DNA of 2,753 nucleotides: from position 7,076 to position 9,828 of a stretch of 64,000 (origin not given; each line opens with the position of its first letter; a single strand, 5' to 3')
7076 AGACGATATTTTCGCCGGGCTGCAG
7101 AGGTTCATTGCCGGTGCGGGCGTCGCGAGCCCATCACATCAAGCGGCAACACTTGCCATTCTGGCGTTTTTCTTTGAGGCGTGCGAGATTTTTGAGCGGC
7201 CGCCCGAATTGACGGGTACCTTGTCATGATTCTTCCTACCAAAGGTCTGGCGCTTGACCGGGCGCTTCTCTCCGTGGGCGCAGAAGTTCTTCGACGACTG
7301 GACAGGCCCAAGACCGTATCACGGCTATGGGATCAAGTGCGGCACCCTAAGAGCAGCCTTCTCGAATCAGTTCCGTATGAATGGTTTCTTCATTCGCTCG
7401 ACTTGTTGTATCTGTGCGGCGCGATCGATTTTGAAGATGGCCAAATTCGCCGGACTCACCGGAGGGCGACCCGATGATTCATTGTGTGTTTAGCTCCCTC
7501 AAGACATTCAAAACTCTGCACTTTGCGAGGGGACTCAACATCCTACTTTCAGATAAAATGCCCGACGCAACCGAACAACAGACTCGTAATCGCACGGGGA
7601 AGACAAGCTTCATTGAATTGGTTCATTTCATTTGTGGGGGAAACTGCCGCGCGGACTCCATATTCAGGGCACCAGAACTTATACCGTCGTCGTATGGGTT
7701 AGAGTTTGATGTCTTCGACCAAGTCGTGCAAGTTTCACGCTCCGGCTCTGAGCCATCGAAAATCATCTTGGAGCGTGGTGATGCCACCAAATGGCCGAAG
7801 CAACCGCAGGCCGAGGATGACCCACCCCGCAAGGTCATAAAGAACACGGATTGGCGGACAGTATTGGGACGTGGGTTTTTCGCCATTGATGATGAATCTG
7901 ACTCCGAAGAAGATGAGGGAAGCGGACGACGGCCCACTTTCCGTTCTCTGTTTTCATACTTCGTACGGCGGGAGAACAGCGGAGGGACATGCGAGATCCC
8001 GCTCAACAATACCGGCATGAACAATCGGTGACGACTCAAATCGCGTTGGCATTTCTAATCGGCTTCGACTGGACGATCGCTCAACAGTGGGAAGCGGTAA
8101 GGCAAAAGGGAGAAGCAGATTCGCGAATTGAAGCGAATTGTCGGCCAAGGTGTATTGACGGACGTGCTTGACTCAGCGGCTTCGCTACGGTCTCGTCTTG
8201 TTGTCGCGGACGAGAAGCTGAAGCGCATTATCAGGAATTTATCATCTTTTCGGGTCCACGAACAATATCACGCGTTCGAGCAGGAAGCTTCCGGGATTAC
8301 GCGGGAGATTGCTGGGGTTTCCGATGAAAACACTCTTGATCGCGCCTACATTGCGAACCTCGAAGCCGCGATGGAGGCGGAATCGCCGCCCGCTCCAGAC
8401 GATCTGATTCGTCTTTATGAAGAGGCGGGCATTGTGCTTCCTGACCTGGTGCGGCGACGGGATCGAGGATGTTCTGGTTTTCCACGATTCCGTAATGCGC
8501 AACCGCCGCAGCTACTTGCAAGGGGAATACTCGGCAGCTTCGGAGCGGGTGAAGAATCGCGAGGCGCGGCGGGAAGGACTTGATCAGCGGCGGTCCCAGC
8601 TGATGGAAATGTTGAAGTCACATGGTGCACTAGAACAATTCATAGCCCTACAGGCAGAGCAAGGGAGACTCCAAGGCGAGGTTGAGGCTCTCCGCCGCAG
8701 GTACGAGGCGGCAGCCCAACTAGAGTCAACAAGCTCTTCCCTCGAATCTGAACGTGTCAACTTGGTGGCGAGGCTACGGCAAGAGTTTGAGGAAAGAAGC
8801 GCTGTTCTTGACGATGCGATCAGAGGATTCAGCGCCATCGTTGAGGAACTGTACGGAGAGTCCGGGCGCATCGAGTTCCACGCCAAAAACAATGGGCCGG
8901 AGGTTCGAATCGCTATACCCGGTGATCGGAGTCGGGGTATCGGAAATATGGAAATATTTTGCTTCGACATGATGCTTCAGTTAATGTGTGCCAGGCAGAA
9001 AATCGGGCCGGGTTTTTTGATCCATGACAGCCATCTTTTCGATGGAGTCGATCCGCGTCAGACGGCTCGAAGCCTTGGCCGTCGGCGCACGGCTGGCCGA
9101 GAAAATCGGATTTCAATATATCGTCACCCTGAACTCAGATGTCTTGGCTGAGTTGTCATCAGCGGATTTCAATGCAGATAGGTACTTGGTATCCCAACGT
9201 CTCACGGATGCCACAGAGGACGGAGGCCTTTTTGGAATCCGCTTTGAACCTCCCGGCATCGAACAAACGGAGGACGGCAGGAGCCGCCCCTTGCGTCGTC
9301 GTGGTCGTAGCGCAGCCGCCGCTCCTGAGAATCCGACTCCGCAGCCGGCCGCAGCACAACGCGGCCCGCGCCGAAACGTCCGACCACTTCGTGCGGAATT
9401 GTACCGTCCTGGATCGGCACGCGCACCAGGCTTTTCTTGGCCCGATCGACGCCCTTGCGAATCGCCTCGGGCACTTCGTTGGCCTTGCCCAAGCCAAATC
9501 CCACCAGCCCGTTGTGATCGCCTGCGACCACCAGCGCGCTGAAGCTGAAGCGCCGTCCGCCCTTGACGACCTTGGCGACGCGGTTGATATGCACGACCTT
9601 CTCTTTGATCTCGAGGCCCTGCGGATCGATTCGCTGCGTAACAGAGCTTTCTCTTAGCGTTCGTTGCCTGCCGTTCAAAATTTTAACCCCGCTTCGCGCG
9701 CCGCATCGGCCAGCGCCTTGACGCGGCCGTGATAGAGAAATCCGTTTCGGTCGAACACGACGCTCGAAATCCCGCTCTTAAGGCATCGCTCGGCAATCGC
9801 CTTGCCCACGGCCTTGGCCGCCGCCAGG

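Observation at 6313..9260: Three-gene ABC-3C-like conflict operon (effector / middle component / coiled-coil ABC ATPase) in a lower-GC islet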

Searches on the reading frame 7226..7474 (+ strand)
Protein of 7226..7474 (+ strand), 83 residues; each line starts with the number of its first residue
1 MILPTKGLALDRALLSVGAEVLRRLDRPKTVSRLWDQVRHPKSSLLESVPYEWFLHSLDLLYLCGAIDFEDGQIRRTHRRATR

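Call 6: search_protein_families(library=pfam, max_evalue=0.1, proteins=[window:7226-7474:+])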
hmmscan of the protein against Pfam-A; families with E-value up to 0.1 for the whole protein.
seq(83 aa): 2 families
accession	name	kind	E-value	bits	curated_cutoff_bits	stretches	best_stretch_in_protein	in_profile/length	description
PF20293.4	MC6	-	2.9e-18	66.1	27.2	1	3-73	1-71/76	ABC-three component (ABC-3C) system Middle Component 6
PF20292.4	MC7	-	0.002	18.6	27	1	3-71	1-64/69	ABC-three component (ABC-3C) system Middle Component 7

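Call 7: search_protein_families(library=padloc, max_evalue=0.1, proteins=[window:7226-7474:+])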
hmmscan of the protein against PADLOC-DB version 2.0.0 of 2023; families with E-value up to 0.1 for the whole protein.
seq(83 aa): 0 families

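Call 8: search_protein_families(library=ncbifam, max_evalue=0.1, proteins=[window:7226-7474:+])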
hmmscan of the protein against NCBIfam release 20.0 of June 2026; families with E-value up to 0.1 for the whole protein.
seq(83 aa): 0 families

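Call 22: find_encoding_contigs(protein=window:7226-7474:+, flank=10000, max_places=10)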
Protein window:7226-7474:+ (83 aa): no gene with exactly this product is on record in the collection.

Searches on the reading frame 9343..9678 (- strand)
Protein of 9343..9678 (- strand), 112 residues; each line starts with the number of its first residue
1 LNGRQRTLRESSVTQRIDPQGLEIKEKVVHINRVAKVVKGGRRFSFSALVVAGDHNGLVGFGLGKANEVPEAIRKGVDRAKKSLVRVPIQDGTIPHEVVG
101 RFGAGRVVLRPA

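Call 85: search_protein_families(library=pfam, max_evalue=0.01, proteins=[window:9343-9678:-])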
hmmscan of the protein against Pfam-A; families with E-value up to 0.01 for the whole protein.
window:9343-9678:- (112 aa): 1 family
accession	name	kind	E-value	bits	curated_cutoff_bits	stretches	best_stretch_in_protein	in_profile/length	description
PF00333.26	Ribosomal_S5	-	2.5e-31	107.9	27.1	1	25-88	2-65/65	Ribosomal protein S5, N-terminal domain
